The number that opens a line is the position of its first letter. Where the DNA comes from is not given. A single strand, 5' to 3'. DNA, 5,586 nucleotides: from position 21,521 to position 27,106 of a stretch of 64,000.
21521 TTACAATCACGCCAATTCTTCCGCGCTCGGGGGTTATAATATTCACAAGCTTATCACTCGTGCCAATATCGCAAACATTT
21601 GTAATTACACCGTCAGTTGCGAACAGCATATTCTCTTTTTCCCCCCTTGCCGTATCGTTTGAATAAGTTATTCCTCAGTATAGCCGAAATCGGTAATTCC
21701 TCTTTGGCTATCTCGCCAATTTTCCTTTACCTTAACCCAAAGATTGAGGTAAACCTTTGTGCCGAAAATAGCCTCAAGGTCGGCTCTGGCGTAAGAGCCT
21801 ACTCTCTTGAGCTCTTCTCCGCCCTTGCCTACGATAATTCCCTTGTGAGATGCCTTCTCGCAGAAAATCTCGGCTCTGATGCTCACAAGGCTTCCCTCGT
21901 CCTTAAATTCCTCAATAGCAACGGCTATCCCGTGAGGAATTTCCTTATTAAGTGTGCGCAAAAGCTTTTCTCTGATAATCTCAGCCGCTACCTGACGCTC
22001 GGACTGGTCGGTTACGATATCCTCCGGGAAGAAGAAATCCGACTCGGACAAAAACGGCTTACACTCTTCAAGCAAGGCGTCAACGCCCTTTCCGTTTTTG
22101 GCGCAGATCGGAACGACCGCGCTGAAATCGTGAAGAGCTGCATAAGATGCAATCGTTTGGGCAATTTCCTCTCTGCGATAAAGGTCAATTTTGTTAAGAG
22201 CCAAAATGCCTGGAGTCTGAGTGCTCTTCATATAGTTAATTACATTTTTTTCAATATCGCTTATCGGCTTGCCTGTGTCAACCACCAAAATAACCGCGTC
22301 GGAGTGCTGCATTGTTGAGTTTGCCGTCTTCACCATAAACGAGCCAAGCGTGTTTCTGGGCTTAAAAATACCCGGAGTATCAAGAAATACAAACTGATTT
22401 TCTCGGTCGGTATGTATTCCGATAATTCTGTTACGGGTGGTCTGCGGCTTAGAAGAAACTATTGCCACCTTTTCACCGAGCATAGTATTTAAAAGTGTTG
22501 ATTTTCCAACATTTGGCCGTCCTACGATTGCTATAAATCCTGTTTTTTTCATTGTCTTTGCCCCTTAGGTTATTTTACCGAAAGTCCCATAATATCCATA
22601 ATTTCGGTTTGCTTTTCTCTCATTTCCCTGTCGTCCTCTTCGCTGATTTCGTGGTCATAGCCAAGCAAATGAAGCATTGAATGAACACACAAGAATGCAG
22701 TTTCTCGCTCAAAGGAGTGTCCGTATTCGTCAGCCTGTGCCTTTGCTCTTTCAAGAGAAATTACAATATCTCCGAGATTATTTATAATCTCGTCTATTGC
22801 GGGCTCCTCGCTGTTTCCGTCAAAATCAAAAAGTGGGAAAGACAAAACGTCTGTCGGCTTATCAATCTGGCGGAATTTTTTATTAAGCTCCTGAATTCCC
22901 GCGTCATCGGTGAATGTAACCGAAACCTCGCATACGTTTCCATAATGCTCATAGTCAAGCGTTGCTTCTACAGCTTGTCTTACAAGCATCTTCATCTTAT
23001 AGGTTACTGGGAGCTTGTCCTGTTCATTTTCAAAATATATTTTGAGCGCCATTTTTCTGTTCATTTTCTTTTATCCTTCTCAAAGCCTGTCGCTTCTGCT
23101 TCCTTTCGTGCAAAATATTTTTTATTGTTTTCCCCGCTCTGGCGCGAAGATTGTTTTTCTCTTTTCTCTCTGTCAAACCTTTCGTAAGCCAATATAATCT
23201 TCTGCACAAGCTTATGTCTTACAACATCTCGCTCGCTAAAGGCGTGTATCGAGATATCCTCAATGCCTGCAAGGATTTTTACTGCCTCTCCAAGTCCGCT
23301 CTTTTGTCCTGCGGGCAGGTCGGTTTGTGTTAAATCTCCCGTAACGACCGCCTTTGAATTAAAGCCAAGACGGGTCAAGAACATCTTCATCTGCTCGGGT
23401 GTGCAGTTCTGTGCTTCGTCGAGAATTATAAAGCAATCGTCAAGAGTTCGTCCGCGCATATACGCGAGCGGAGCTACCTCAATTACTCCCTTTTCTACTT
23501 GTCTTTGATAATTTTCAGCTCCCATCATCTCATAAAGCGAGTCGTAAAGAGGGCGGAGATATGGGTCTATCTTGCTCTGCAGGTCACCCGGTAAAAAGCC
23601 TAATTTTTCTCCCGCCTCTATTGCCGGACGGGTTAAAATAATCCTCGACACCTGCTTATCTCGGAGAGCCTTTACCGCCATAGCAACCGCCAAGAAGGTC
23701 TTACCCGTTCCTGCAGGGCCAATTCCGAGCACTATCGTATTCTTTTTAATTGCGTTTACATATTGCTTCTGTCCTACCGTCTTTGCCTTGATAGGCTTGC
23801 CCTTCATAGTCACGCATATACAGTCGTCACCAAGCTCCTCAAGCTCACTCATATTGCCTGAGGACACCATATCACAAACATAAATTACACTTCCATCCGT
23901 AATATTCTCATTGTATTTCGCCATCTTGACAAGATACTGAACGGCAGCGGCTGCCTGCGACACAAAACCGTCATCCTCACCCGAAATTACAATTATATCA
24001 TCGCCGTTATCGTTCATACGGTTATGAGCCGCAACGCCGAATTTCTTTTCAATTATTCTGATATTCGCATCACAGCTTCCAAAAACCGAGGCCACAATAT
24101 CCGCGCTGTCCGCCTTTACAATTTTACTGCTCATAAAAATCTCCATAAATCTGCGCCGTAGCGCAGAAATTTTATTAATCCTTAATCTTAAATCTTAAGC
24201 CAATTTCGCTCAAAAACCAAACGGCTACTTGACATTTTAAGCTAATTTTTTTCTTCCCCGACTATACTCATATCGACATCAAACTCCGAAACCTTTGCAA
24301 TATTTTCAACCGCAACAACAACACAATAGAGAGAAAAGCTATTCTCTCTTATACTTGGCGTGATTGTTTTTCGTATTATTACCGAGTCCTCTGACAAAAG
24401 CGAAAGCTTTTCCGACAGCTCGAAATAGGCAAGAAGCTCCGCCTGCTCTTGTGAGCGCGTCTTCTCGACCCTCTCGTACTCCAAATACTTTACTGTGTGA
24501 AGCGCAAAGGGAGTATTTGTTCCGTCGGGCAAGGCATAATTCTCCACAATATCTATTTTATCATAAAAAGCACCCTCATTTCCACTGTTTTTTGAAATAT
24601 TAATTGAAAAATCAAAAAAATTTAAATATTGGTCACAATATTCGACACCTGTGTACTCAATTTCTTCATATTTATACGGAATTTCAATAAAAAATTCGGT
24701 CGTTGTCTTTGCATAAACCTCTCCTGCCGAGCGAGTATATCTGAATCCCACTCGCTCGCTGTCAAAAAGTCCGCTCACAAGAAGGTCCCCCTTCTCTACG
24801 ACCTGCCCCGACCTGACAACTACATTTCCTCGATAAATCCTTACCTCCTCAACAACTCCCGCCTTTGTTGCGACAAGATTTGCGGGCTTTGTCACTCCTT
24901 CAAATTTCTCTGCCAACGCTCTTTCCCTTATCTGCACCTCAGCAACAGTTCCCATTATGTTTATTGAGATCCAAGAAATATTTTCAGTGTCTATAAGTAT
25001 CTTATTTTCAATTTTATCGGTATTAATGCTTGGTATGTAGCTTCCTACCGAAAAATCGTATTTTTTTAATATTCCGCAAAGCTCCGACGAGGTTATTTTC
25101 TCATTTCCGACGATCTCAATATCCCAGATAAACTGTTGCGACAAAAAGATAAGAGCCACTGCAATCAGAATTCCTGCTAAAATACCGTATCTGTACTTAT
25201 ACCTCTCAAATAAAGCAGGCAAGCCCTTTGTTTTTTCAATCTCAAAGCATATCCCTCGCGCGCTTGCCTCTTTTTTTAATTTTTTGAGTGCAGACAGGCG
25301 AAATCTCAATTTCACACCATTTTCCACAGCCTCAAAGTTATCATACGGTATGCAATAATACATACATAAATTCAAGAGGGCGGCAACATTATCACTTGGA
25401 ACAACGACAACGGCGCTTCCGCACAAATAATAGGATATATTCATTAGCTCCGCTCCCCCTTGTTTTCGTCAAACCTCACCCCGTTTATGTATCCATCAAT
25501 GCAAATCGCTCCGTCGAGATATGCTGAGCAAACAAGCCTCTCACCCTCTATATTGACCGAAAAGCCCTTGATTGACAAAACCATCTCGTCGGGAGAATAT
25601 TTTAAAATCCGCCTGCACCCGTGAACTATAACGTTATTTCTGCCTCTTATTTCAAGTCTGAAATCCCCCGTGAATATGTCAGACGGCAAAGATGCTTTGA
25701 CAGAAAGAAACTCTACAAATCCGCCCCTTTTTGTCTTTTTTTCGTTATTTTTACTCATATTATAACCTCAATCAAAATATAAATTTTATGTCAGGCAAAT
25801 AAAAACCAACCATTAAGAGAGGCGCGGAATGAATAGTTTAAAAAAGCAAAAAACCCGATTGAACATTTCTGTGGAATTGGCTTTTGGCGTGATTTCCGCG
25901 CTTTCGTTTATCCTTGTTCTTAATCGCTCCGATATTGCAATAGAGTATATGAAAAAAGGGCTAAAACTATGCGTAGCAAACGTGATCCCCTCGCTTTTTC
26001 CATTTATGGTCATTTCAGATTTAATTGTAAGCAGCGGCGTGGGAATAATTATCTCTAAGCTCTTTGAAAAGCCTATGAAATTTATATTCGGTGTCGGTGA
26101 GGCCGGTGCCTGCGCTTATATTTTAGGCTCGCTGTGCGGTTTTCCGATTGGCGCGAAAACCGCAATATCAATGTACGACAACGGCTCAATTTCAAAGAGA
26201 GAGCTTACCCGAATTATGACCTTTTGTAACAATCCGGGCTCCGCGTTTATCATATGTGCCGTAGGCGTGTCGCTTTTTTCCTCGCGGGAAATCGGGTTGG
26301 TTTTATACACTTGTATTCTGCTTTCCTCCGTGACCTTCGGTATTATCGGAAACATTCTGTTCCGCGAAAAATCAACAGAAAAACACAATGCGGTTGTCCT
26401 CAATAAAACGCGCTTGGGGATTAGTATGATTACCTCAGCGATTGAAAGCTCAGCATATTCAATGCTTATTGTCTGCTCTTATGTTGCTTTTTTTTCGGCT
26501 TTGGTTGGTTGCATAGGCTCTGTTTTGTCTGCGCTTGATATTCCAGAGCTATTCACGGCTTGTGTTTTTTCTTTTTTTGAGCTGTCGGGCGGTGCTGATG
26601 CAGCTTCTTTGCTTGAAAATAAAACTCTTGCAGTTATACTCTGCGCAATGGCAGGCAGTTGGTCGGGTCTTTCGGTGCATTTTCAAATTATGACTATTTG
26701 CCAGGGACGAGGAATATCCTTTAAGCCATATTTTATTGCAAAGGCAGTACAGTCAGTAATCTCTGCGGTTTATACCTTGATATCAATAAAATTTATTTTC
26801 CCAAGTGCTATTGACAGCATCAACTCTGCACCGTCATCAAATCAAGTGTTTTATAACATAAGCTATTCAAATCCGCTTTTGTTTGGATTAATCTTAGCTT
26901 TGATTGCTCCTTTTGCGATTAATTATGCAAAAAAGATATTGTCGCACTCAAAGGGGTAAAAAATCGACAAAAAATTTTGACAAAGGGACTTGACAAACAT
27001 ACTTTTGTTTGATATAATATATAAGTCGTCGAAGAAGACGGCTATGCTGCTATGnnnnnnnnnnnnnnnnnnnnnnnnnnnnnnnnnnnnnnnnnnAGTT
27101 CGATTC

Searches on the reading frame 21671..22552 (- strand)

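Call 77: search_protein_families(library=pfam, proteins=[window:21671-22552:-], max_evalue=0.00001)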
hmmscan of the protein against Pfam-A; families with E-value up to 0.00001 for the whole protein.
window:21671-22552:- (294 aa): 7 families
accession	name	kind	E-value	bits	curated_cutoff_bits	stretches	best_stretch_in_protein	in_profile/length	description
PF01926.29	MMR_HSR1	-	2.2e-27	95.9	21.9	1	7-121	2-113/113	50S ribosome-binding GTPase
PF07650.23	KH_2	-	1.9e-20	72.9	22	1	204-280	1-78/78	KH domain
PF02421.24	FeoB_N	-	8.8e-16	58.2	27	1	7-163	3-155/156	Ferrous iron transport protein B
PF00009.33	GTP_EFTU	-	3.8e-12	46.6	26.5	1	7-165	6-183/188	Elongation factor Tu GTP binding domain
PF00350.29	Dynamin_N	-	1e-10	42.3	27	0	7-46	1-40/168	Dynamin family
PF03193.22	RsgA_GTPase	-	1.3e-08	35.3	30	0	5-62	107-168/174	RsgA GTPase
PF04548.22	AIG1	-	5.8e-08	32.7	27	1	7-111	3-110/212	AIG1 family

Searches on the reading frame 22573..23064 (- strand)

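Call 78: search_protein_families(library=pfam, proteins=[window:22573-23064:-], max_evalue=0.00001)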
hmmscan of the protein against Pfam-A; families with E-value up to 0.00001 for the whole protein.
window:22573-23064:- (164 aa): 1 family
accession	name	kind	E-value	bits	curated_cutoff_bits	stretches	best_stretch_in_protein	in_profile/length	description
PF02130.23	YbeY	-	1.9e-47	160.8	25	1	22-157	5-127/129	Endoribonuclease YbeY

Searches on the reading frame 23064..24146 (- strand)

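Call 78: search_protein_families(library=pfam, proteins=[window:23064-24146:-], max_evalue=0.00001)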
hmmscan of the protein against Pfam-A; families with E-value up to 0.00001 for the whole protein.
window:23064-24146:- (361 aa): 4 families
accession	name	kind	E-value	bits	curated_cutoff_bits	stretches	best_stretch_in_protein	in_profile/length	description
PF02562.22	PhoH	-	4.7e-98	327.1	27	1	119-322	2-205/205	PhoH-like protein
PF13604.12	AAA_30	-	3e-06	27.6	27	1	124-275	4-128/191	AAA domain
PF13245.12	AAA_19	-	4.6e-06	27.3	25.1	0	126-275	1-129/134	AAA domain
PF01695.23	IstB_IS21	-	9.7e-06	25.7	24.1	0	129-163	85-119/238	IstB-like ATP binding protein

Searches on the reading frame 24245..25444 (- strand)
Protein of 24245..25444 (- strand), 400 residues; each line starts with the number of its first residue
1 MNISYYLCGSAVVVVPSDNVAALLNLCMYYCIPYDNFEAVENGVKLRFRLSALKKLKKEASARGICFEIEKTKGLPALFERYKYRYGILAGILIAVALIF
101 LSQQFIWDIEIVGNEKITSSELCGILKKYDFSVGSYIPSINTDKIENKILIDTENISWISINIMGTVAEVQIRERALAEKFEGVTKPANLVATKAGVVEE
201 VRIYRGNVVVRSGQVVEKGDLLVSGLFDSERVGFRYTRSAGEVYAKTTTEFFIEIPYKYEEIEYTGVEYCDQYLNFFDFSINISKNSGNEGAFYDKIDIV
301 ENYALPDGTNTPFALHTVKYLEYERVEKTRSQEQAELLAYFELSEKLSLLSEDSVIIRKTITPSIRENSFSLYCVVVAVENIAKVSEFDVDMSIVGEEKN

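Call 78: search_protein_families(library=pfam, proteins=[window:24245-25444:-], max_evalue=0.00001)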
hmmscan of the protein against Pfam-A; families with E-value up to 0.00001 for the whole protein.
window:24245-25444:- (400 aa): 1 family
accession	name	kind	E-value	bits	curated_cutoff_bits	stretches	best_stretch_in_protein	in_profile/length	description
PF06898.16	YqfD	-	7.4e-91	305.3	25.2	1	6-382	2-379/379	Putative stage IV sporulation protein YqfD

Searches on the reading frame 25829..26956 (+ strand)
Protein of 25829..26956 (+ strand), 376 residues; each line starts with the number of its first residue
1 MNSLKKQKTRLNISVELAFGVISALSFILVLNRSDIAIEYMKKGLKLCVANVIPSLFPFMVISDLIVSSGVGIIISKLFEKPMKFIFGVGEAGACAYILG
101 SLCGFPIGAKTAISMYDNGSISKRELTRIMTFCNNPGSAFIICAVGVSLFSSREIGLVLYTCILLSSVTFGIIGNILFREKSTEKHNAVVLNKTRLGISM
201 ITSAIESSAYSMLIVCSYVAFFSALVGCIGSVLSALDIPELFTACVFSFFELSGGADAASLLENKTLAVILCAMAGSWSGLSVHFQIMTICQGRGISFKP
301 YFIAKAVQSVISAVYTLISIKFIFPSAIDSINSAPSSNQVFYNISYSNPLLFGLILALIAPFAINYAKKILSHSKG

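Call 78: search_protein_families(library=pfam, proteins=[window:25829-26956:+], max_evalue=0.00001)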
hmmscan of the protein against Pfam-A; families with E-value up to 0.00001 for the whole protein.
window:25829-26956:+ (376 aa): 0 families

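Call 80: search_protein_families(library=pfam, proteins=[window:25829-26956:+], max_evalue=0.01)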
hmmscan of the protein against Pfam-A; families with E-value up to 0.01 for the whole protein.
window:25829-26956:+ (376 aa): 1 family
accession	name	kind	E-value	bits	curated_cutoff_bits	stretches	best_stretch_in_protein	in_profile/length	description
PF07670.19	Gate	-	0.00018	22.3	29.6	1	50-142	2-95/104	Nucleoside recognition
